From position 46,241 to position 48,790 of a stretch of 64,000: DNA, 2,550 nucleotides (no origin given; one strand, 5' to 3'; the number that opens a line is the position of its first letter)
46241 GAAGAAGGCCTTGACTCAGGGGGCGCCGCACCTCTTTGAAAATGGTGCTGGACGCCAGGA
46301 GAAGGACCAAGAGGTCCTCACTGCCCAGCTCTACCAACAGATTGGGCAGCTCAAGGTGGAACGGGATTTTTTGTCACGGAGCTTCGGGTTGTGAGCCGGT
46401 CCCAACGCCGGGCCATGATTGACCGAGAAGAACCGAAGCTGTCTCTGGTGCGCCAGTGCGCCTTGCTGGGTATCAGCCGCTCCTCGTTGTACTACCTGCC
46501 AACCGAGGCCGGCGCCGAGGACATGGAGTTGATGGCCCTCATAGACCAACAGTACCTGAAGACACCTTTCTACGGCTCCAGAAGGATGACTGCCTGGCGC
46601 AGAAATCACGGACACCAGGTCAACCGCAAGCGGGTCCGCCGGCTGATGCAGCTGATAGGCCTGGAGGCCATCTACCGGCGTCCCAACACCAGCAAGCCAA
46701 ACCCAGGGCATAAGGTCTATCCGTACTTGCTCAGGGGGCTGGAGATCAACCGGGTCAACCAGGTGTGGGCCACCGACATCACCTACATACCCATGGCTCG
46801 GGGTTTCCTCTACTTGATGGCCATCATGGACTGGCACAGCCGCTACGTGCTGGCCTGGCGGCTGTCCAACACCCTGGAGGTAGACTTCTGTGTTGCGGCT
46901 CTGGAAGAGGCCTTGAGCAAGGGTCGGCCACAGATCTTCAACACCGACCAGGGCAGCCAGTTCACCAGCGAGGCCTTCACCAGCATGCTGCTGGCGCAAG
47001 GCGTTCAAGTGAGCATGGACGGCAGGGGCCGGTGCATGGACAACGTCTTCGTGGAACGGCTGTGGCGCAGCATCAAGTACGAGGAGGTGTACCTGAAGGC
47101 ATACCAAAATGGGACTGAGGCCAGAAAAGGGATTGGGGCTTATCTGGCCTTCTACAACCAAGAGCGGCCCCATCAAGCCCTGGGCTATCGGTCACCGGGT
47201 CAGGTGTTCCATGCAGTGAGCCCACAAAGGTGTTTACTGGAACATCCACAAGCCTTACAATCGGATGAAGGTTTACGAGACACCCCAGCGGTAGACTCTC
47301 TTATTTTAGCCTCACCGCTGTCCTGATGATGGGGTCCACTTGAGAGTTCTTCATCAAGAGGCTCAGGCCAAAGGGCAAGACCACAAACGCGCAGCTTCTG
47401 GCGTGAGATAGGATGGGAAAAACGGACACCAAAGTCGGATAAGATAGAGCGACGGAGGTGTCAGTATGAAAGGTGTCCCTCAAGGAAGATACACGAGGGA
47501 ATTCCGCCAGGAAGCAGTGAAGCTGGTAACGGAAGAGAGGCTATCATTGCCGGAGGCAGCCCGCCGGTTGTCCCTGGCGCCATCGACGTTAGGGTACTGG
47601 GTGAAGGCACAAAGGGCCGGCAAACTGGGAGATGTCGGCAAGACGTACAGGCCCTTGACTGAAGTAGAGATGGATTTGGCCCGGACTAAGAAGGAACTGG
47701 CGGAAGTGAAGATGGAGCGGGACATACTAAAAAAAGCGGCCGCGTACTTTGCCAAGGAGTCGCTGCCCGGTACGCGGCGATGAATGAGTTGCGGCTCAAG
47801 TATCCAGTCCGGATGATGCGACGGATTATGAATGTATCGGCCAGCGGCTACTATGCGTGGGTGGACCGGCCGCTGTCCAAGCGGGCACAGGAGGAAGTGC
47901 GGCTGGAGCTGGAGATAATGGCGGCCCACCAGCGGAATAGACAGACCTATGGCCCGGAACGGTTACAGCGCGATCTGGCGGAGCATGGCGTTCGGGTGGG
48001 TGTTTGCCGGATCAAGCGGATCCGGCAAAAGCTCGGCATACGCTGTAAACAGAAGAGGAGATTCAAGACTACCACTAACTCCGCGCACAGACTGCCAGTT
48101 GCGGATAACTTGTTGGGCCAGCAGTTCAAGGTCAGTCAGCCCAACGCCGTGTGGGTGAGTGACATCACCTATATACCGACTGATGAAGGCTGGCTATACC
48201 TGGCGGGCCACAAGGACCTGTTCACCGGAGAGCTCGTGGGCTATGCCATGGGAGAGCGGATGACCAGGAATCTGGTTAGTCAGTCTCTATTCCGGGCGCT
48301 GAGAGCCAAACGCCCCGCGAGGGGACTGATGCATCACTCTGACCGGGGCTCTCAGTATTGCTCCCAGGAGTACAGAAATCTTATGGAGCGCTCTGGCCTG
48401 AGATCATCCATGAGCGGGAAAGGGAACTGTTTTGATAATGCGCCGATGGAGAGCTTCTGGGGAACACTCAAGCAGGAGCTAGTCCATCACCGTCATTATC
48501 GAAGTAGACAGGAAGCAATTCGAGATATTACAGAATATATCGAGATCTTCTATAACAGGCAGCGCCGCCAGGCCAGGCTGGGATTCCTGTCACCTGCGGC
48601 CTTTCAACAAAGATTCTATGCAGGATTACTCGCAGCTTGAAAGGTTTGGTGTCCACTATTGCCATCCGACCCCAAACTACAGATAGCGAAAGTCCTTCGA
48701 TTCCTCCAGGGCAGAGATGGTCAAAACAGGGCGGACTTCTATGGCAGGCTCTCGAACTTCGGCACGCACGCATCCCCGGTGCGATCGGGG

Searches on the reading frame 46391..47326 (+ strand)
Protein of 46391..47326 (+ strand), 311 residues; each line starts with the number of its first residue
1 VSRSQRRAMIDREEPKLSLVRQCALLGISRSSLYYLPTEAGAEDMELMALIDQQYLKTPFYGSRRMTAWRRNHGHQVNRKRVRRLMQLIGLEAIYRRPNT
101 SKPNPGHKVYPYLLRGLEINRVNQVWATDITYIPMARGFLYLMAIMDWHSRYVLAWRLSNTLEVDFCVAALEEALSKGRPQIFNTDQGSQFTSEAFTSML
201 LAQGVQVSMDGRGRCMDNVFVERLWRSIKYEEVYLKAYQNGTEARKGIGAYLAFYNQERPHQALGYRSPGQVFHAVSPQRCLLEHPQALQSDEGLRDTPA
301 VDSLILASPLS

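Call 51: search_protein_families(library=pfam, proteins=[window:46391-47326:+], max_evalue=0.00001)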
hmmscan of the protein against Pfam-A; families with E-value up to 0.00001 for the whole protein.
window:46391-47326:+ (311 aa): 3 families
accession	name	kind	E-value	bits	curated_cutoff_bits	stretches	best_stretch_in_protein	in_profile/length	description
PF00665.32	rve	-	2.4e-23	82.7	32.6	1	120-215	2-102/102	Integrase core domain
PF13683.12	rve_3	-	8.6e-17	61.1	26.5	1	203-269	1-67/67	Integrase core domain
PF13276.12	HTH_21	-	9.4e-15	55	28.1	1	44-98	3-59/60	HTH-like domain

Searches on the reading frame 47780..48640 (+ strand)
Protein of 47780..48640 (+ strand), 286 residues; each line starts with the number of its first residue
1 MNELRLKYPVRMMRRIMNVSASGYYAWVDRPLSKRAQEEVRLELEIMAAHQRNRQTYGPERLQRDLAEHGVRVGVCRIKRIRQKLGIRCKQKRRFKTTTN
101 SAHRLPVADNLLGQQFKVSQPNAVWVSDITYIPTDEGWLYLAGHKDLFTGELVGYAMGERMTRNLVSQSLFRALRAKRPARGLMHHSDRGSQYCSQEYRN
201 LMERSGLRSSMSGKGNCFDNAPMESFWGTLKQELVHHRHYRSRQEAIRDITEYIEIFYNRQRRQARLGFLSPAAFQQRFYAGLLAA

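Call 51: search_protein_families(library=pfam, proteins=[window:47780-48640:+], max_evalue=0.00001)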
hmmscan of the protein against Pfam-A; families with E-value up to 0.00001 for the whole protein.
window:47780-48640:+ (286 aa): 4 families
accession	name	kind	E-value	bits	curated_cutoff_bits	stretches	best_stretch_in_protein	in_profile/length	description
PF00665.32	rve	-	5.1e-24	84.9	32.6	1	119-217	2-102/102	Integrase core domain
PF13333.12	rve_2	-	1.7e-13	50.9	22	1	224-277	1-53/56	Integrase core domain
PF13276.12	HTH_21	-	1.9e-11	44.4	28.1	1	41-95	5-60/60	HTH-like domain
PF13683.12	rve_3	-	4.3e-08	33.2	26.5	1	206-272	2-67/67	Integrase core domain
